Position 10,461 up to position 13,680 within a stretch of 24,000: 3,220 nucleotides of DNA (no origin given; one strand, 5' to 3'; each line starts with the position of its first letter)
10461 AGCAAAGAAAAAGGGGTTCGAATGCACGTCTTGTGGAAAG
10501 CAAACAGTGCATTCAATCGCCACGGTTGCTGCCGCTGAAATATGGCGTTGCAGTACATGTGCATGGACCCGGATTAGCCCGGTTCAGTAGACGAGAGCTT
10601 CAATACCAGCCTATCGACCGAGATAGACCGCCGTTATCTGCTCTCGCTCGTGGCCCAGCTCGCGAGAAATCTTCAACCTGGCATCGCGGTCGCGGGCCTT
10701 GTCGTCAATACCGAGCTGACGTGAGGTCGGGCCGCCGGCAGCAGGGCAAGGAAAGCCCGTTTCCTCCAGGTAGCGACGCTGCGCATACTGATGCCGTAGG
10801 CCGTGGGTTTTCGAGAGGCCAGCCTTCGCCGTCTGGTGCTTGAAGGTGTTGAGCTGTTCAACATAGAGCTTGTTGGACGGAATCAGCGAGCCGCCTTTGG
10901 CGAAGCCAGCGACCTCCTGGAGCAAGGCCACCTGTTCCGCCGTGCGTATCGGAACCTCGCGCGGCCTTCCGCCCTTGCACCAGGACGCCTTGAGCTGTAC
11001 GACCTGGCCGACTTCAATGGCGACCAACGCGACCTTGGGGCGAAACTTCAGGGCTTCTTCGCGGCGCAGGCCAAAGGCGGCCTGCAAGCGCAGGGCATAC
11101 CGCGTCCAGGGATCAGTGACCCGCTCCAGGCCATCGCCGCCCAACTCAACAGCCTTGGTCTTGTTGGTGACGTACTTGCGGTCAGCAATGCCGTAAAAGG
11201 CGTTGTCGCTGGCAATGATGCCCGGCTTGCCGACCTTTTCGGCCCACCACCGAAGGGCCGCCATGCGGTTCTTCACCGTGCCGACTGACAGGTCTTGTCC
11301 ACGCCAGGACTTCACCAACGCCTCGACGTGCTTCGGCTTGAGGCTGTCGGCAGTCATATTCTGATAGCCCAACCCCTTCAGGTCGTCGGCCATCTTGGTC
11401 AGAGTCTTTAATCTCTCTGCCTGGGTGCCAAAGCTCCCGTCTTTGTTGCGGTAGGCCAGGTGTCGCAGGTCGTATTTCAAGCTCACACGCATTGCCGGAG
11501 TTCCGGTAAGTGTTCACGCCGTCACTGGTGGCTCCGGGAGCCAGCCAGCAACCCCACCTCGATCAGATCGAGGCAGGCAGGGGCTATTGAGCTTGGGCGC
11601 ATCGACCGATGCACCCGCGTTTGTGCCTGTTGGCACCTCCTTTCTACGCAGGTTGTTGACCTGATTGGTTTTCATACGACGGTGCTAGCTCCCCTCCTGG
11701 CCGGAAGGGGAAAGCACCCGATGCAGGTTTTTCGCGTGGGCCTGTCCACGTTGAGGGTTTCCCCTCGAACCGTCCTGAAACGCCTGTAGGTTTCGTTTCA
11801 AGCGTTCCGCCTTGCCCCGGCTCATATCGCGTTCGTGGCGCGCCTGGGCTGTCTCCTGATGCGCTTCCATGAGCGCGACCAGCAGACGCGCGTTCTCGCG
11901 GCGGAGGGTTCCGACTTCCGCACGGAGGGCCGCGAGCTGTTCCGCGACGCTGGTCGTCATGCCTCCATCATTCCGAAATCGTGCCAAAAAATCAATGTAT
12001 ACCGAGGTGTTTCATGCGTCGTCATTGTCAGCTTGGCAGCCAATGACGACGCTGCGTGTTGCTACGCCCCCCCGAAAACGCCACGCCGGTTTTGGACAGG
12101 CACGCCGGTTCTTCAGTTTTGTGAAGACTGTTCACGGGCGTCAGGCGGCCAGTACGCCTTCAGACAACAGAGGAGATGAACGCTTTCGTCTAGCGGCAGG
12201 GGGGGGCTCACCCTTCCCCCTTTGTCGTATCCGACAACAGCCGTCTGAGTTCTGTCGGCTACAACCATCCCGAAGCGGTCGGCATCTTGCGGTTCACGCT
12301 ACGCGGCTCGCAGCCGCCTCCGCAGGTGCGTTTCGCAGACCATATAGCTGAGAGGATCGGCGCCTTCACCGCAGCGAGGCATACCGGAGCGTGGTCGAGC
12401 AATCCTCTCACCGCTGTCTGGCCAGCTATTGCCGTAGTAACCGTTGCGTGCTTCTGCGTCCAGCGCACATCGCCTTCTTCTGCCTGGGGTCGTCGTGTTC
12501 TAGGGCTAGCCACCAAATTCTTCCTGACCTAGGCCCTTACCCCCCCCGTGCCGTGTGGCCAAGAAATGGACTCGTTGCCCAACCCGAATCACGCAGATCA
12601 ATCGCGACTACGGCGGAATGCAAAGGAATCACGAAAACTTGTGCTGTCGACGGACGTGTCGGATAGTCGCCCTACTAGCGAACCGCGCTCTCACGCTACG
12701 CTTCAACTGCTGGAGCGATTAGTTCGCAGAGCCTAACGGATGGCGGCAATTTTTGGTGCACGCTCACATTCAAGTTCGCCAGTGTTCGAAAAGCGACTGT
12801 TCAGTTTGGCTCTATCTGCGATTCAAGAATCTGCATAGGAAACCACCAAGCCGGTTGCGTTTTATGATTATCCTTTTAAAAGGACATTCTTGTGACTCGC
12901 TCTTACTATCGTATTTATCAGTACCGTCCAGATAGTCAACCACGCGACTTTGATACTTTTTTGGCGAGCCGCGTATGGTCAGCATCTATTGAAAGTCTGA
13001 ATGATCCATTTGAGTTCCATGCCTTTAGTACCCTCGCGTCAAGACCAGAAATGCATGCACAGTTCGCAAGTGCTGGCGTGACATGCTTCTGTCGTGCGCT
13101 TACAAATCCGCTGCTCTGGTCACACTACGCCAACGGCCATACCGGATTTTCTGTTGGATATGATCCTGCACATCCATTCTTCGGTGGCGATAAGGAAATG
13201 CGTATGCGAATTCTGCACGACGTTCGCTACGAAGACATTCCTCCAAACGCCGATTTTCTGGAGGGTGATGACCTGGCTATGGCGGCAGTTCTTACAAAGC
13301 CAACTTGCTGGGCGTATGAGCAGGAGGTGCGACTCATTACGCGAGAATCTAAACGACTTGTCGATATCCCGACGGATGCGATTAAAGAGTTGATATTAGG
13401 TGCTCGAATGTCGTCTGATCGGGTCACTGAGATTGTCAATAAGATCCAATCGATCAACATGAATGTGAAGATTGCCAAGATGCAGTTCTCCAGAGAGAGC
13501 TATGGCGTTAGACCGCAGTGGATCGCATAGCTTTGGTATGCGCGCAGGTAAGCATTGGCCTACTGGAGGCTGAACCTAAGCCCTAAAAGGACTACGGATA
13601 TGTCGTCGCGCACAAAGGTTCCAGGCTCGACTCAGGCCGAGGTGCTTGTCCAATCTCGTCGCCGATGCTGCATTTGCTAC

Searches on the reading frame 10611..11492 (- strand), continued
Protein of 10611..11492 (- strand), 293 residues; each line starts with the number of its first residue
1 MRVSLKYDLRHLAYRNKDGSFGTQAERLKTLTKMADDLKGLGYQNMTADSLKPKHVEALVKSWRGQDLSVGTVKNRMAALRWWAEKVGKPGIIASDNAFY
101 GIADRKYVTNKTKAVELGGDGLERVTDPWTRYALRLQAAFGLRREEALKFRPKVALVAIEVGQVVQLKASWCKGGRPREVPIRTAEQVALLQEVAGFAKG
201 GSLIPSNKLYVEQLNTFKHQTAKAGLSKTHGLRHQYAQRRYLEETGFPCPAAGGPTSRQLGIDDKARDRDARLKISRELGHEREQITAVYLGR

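Call 61: get_annotated_region(hit=H3, flank=6000)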
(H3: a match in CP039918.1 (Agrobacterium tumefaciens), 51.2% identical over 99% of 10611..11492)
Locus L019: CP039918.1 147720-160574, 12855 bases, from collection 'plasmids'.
description: Agrobacterium tumefaciens strain CFBP6626 plasmid pAtCFBP6626a, complete sequence
organism: Agrobacterium tumefaciens (NCBI taxid 358)
taxonomy: Bacteria; Pseudomonadota; Alphaproteobacteria; Hyphomicrobiales; Rhizobiaceae; Agrobacterium; Agrobacterium tumefaciens
host: -; source: -; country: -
typing (MOB-suite, as given by PLSDB): conjugative; relaxase MOBQ,MOBQ; mating-pair formation MPF_T
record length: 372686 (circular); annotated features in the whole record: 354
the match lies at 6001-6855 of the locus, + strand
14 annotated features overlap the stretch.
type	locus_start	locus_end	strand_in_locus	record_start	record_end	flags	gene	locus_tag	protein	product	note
CDS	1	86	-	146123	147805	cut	-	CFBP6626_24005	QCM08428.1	DDE-type integrase/transposase/recombinase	-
CDS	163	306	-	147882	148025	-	-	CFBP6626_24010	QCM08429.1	hypothetical protein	-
CDS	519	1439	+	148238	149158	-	-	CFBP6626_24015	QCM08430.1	DNA adenine methylase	-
CDS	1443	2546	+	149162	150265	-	-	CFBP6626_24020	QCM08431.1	restriction endonuclease, SacI family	-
CDS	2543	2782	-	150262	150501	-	-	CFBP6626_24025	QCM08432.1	transcription factor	-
CDS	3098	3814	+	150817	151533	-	-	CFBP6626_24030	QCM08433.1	hypothetical protein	-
CDS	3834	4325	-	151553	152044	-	-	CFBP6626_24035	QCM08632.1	hypothetical protein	-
CDS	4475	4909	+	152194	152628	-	-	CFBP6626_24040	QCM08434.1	hypothetical protein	-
CDS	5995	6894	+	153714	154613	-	-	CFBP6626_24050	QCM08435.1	integrase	-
CDS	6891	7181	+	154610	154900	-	-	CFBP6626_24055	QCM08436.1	hypothetical protein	-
CDS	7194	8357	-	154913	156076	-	-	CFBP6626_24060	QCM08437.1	hypothetical protein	-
CDS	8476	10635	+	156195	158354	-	-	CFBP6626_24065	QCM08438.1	hypothetical protein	-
CDS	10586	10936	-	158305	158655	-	-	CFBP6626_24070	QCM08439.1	SHOCT domain-containing protein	-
CDS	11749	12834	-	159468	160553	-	-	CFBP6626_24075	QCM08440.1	hypothetical protein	-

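Call 62: get_annotated_region(hit=H10, flank=6000)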
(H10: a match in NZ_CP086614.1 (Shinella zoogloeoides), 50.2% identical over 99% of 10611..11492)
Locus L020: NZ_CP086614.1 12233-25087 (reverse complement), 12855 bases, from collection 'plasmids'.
description: Shinella zoogloeoides strain ATCC 19623 plasmid unnamed4, complete sequence
organism: Shinella zoogloeoides (NCBI taxid 352475)
taxonomy: Bacteria; Pseudomonadota; Alphaproteobacteria; Hyphomicrobiales; Rhizobiaceae; Shinella; Shinella zoogloeoides
host: -; source: -; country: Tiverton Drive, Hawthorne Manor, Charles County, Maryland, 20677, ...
typing (MOB-suite, as given by PLSDB): non-mobilizable
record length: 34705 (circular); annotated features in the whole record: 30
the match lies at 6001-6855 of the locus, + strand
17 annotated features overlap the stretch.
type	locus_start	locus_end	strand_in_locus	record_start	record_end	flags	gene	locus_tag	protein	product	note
CDS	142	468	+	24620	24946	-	-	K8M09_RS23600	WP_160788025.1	hypothetical protein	-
CDS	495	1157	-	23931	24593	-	-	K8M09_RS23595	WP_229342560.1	RloB family protein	-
CDS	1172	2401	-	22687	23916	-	-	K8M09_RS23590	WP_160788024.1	ATP-binding protein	-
CDS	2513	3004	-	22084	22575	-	-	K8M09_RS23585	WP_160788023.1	hypothetical protein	-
CDS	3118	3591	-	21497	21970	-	-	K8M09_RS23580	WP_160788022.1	hypothetical protein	-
CDS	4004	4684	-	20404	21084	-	-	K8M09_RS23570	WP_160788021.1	DNA methyltransferase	-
CDS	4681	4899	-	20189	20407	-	-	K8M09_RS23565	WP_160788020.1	hypothetical protein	-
CDS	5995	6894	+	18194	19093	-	-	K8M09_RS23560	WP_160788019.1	phage integrase N-terminal domain-containing protein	-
CDS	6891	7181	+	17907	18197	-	-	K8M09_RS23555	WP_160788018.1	hypothetical protein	-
CDS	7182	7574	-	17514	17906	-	-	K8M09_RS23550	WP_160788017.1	hypothetical protein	-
CDS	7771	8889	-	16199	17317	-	-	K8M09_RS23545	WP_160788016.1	MobA/MobL family protein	-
CDS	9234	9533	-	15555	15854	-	-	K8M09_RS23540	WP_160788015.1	type II toxin-antitoxin system RelE/ParE family toxin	GO:0030541 - plasmid partitioning [Evidence IEA]; GO:0051290 - protein heterotetramerization [Evidence IEA]; GO:0009432 ...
CDS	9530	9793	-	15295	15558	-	-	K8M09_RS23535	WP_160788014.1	type II toxin-antitoxin system ParD family antitoxin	GO:0051983 - regulation of chromosome segregation [Evidence IEA]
CDS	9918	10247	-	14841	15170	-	-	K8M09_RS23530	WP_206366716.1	type II toxin-antitoxin system HicB family antitoxin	-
CDS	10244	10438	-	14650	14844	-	-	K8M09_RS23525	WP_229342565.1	type II toxin-antitoxin system HicA family toxin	-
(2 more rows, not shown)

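Call 63: get_annotated_region(hit=H12, flank=6000)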
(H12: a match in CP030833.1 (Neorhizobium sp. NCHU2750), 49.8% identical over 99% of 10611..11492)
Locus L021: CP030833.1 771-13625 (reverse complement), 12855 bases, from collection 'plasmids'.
description: Neorhizobium sp. NCHU2750 plasmid pNCHU2750e, complete sequence
organism: Neorhizobium sp. NCHU2750 (NCBI taxid 1825976)
taxonomy: Bacteria; Pseudomonadota; Alphaproteobacteria; Hyphomicrobiales; Rhizobiaceae; Neorhizobium; Neorhizobium sp. NCHU2750
host: -; source: Rosa; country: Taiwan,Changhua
typing (MOB-suite, as given by PLSDB): mobilizable; relaxase MOBQ
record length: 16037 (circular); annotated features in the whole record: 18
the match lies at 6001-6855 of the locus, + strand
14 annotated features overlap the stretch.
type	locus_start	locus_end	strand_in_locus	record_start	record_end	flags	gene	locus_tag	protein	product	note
CDS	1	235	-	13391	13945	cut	-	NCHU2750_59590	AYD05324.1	TetR family transcriptional regulator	-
CDS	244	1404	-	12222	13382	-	smvA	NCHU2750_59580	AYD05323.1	MFS transporter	-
CDS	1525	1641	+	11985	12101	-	-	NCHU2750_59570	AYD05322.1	hypothetical protein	-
CDS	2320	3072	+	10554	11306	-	-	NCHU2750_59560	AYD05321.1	hypothetical protein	-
CDS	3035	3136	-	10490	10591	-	-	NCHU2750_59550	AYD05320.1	hypothetical protein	-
CDS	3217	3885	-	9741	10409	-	-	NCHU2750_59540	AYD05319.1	hypothetical protein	-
CDS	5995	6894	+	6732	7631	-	-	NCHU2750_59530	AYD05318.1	phage integrase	-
CDS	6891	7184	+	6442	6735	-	-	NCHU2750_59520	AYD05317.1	hypothetical protein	-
CDS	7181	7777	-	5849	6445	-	-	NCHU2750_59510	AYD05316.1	hypothetical protein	-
CDS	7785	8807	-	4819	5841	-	-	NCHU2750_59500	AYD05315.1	mobilization protein A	-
CDS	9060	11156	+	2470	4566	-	virD4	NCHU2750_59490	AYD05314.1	type IV secretion system protein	-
CDS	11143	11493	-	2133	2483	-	-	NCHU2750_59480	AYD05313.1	ribosomal protein S19E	-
CDS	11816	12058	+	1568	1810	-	-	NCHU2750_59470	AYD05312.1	hypothetical protein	-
CDS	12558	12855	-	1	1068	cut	-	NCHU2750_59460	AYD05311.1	replication protein A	-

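Call 64: get_annotated_region(hit=H14, flank=6000)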
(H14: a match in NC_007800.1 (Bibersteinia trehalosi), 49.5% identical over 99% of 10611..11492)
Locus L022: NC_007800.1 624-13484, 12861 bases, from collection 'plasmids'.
description: Bibersteinia trehalosi plasmid pCCK13698, complete sequence
organism: Bibersteinia trehalosi (NCBI taxid 47735)
taxonomy: Bacteria; Pseudomonadota; Gammaproteobacteria; Pasteurellales; Pasteurellaceae; Bibersteinia; Bibersteinia trehalosi
host: -; source: cattle; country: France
typing (MOB-suite, as given by PLSDB): mobilizable; replicon IncQ1,rep_cluster_723
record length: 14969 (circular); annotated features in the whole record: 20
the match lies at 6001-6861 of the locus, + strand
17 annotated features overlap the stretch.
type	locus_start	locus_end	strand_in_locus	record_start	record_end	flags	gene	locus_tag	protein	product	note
CDS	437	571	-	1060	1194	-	-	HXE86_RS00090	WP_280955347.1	hypothetical protein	-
CDS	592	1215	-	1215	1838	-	-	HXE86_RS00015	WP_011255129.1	ParA family protein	-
CDS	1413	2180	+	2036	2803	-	-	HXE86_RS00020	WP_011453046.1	recombinase family protein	GO:0006310 - DNA recombination [Evidence IEA]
CDS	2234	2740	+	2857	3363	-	-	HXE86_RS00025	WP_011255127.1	hypothetical protein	-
CDS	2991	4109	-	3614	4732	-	-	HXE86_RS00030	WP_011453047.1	replication initiation protein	GO:0006270 - DNA replication initiation [Evidence IEA]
CDS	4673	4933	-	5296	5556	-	-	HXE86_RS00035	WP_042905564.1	hypothetical protein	-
CDS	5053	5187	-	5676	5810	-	-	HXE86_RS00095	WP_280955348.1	hypothetical protein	-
CDS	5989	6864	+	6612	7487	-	-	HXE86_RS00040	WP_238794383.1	phage integrase N-terminal domain-containing protein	-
CDS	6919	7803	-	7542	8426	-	-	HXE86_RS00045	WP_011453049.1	IS982-like element IS1592 family transposase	GO:0006313 - DNA transposition [Evidence IEA]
CDS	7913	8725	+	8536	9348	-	-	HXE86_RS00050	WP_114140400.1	helicase RepA family protein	-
CDS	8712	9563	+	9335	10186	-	repC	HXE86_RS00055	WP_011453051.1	replication protein C, IncQ-type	-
predicted_resistance_gene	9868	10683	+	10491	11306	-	sul2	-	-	sulfonamide-resistant dihydropteroate synthase Sul2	predicted by amrfinderplus; class SULFONAMIDE; identity 100.0%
CDS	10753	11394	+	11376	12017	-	-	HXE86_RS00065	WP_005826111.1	type A-3 chloramphenicol O-acetyltransferase CatIII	-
predicted_resistance_gene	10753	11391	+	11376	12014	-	catA3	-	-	type A-3 chloramphenicol O-acetyltransferase CatIII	predicted by amrfinderplus; class PHENICOL; identity 100.0%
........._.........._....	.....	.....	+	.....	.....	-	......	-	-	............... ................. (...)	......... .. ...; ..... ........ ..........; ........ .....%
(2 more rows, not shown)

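Call 65: get_annotated_region(hit=H23, flank=6000)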
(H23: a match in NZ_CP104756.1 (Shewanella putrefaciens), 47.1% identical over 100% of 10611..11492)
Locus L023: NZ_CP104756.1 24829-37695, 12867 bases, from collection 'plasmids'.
description: Shewanella putrefaciens strain 4H plasmid unnamed1, complete sequence
organism: Shewanella putrefaciens (NCBI taxid 24)
taxonomy: Bacteria; Pseudomonadota; Gammaproteobacteria; Alteromonadales; Shewanellaceae; Shewanella; Shewanella putrefaciens
host: -; source: single cell,soil; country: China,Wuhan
typing (MOB-suite, as given by PLSDB): non-mobilizable; replicon rep_cluster_2172
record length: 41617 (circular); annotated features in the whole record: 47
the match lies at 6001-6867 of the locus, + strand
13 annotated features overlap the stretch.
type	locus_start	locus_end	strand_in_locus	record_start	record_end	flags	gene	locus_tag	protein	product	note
CDS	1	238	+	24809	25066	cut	-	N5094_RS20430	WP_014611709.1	type II toxin-antitoxin system Phd/YefM family antitoxin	-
CDS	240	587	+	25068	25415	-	-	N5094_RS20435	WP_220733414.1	type II toxin-antitoxin system RelE/ParE family toxin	GO:0030541 - plasmid partitioning [Evidence IEA]; GO:0051290 - protein heterotetramerization [Evidence IEA]; GO:0009432 ...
CDS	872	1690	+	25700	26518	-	-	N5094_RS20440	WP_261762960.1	hypothetical protein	-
CDS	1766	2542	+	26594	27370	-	-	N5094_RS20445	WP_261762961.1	ParA family protein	-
CDS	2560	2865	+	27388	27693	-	-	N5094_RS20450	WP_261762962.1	hypothetical protein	-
CDS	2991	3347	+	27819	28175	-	-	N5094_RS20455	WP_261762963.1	hypothetical protein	-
CDS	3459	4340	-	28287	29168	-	-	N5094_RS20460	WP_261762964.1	RepB family plasmid replication initiator protein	-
CDS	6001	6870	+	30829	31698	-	-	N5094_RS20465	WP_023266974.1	phage integrase N-terminal domain-containing protein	-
CDS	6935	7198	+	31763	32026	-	-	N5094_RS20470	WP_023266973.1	hypothetical protein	-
CDS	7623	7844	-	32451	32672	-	-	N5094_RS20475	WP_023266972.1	CopG family transcriptional regulator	-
CDS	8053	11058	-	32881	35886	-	-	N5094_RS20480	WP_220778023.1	Tn3 family transposase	-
CDS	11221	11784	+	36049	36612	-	-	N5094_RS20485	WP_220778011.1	recombinase family protein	GO:0006310 - DNA recombination [Evidence IEA]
CDS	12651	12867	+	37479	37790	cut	-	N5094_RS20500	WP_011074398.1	type II toxin-antitoxin system HigB family toxin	GO:0090305 - nucleic acid phosphodiester bond hydrolysis [Evidence IEA]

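Call 66: get_annotated_region(hit=H24, flank=5000)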
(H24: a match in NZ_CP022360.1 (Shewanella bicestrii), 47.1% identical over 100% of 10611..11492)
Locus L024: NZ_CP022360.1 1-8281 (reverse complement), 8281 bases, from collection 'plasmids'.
description: Shewanella bicestrii strain JAB-1 plasmid pSHE-2, complete sequence
organism: Shewanella bicestrii (NCBI taxid 2018305)
taxonomy: Bacteria; Pseudomonadota; Gammaproteobacteria; Alteromonadales; Shewanellaceae; Shewanella; Shewanella bicestrii
host: -; source: Homo sapiens,Bile sample; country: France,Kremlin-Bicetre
typing (MOB-suite, as given by PLSDB): non-mobilizable; replicon rep_cluster_1801
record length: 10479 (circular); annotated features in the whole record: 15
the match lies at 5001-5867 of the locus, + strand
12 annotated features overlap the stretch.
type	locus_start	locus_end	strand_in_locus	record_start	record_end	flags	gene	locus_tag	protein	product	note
CDS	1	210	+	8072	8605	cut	-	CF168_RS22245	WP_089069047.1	hypothetical protein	-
CDS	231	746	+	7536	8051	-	-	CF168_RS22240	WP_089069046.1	hypothetical protein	-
CDS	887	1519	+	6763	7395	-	-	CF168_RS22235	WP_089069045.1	site-specific integrase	GO:0015074 - DNA integration [Evidence IEA]; GO:0006310 - DNA recombination [Evidence IEA]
CDS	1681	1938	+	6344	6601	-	-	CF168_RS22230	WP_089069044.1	type II toxin-antitoxin system Phd/YefM family antitoxin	-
CDS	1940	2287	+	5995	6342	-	-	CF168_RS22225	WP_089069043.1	type II toxin-antitoxin system RelE/ParE family toxin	GO:0030541 - plasmid partitioning [Evidence IEA]; GO:0051290 - protein heterotetramerization [Evidence IEA]; GO:0009432 ...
CDS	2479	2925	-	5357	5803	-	-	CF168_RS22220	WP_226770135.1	hypothetical protein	-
CDS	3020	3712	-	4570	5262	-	-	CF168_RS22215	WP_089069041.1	replication initiation protein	GO:0006270 - DNA replication initiation [Evidence IEA]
CDS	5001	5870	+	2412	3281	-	-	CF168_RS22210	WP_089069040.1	phage integrase N-terminal domain-containing protein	-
CDS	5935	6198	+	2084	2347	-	-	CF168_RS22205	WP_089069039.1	hypothetical protein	-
CDS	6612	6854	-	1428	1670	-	-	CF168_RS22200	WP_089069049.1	CopG family ribbon-helix-helix protein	-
CDS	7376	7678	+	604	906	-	-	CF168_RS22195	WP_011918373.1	hypothetical protein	-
CDS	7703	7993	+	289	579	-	-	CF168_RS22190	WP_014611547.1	hypothetical protein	-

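Call 96: find_related_loci(query=A7, collection=metagenome_contigs, flank=10000)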
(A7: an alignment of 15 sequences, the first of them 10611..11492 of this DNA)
Query A7 (293 aa) in metagenome_contigs; peptide patterns used: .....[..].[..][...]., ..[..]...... (x = any residue, [..] = any of these).
600 stretches matched a pattern (row limit reached: there are more); 495 encode a relative of the query (tblastn E <= 1e-3); the best 80 are kept; 80 distinct loci.
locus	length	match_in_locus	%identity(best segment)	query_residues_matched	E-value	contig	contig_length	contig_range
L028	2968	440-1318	95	1-293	0e+0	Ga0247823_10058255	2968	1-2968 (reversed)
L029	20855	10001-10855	58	5-293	5e-108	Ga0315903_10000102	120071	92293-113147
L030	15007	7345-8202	58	4-293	7e-106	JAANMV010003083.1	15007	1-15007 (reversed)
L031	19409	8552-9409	58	4-293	6e-106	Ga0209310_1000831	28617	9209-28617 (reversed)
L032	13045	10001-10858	58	4-293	1e-105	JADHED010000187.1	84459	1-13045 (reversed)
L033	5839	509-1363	57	5-293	4e-105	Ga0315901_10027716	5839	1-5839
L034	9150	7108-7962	57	5-293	4e-105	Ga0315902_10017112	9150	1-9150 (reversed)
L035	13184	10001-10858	57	4-293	1e-104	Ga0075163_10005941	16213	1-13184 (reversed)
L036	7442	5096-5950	57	5-293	2e-104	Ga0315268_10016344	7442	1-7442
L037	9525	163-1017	57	5-293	3e-104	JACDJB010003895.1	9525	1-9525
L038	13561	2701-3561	58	3-293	3e-104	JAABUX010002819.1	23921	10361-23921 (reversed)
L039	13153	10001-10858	57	4-293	4e-104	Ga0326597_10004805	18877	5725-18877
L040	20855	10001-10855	58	5-293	6e-104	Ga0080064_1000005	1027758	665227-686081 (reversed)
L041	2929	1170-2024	55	5-293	2e-105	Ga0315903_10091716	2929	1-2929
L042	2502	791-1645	55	5-293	2e-106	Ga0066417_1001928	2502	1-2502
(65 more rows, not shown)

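Call 102: search_protein_families(library=pfam, alignment_id=A8, max_evalue=0.00001)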
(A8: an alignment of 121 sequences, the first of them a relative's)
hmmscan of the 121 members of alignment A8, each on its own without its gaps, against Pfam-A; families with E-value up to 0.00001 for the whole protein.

A. member 1, L034:6783-7100:- (106 aa): 0 families

B. families by the number of members that match (of 121 scanned): 70 families (the first 25 are shown)
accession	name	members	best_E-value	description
PF00589.27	Phage_integrase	8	5.2e-41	Phage integrase family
PF00239.26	Resolvase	3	2.8e-28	Resolvase, N terminal domain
PF07508.19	Recombinase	3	1.1e-18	Recombinase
PF13408.12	Zn_ribbon_recom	3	7.7e-15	Recombinase zinc beta ribbon domain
PF01580.24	FtsK_SpoIIIE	2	2.6e-43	FtsK/SpoIIIE family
PF13356.12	Arm-DNA-bind_3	2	8.6e-25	Arm DNA-binding domain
PF01381.28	HTH_3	2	2.9e-09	Helix-turn-helix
PF01583.26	APS_kinase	1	8.4e-70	Adenylylsulphate kinase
PF14311.12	DUF4379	1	3e-55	Probable Treble clef zinc finger domain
PF01878.24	EVE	1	4.6e-53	EVE domain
PF07804.18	HipA_C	1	5.3e-51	HipA-like C-terminal domain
PF01975.23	SurE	1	3.1e-46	Survival protein SurE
PF21810.3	DUF6880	1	2.2e-44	Family of unknown function (DUF6880)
PF04002.20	RadC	1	3e-42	RadC-like JAB domain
PF12307.13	DUF3631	1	7.6e-42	Protein of unknown function (DUF3631)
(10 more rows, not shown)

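Call 105: search_protein_families(library=phrogs, proteins=[window:10611-11492:-], max_evalue=0.001)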
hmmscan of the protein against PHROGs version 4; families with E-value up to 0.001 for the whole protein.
window:10611-11492:- (293 aa): 2 families
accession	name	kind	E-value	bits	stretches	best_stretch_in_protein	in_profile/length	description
phrog_1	-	integration and excision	1.2e-08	35.7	1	28-290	191-432/611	integrase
phrog_216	-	integration and excision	0.00076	19.7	0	121-243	67-197/301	integrase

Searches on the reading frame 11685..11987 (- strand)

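Call 14: search_protein_families(library=pfam, proteins=[window:11685-11987:-], max_evalue=0.01)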
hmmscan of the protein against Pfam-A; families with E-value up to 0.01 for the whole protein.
window:11685-11987:- (100 aa): 0 families

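Call 25: search_protein_families(library=ncbifam, proteins=[window:11685-11960:-], max_evalue=0.01)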
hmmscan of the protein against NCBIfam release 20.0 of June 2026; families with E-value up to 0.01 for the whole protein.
window:11685-11960:- (91 aa): 1 family
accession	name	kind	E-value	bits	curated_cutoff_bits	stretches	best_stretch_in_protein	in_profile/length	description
NF046048.1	NlpC_P60_DIP1281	equivalog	0.004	16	517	1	3-63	43-103/587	DIP1281 family NlpC/P60 protein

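Call 105: search_protein_families(library=phrogs, proteins=[window:11685-11960:-], max_evalue=0.001)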
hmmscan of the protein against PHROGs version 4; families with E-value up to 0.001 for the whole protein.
window:11685-11960:- (91 aa): 0 families

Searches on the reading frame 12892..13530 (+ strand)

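Call 11: search_protein_families(library=pfam, proteins=[window:12892-13530:+], max_evalue=0.01)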
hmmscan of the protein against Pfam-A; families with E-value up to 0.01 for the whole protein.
window:12892-13530:+ (212 aa): 1 family
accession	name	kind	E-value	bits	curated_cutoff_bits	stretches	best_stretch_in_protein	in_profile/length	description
PF11185.13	DUF2971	-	4.3e-06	28.4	22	1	75-148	1-89/89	Protein of unknown function (DUF2971)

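Call 25: search_protein_families(library=ncbifam, proteins=[window:12892-13530:+], max_evalue=0.01)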
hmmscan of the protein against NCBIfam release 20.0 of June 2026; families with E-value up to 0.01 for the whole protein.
window:12892-13530:+ (212 aa): 0 families

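Call 105: search_protein_families(library=phrogs, proteins=[window:12892-13530:+], max_evalue=0.001)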
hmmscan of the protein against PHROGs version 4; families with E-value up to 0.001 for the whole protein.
window:12892-13530:+ (212 aa): 1 family
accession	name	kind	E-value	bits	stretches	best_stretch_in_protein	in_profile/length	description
phrog_1762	-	unknown function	5e-37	128.8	1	7-207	47-291/395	-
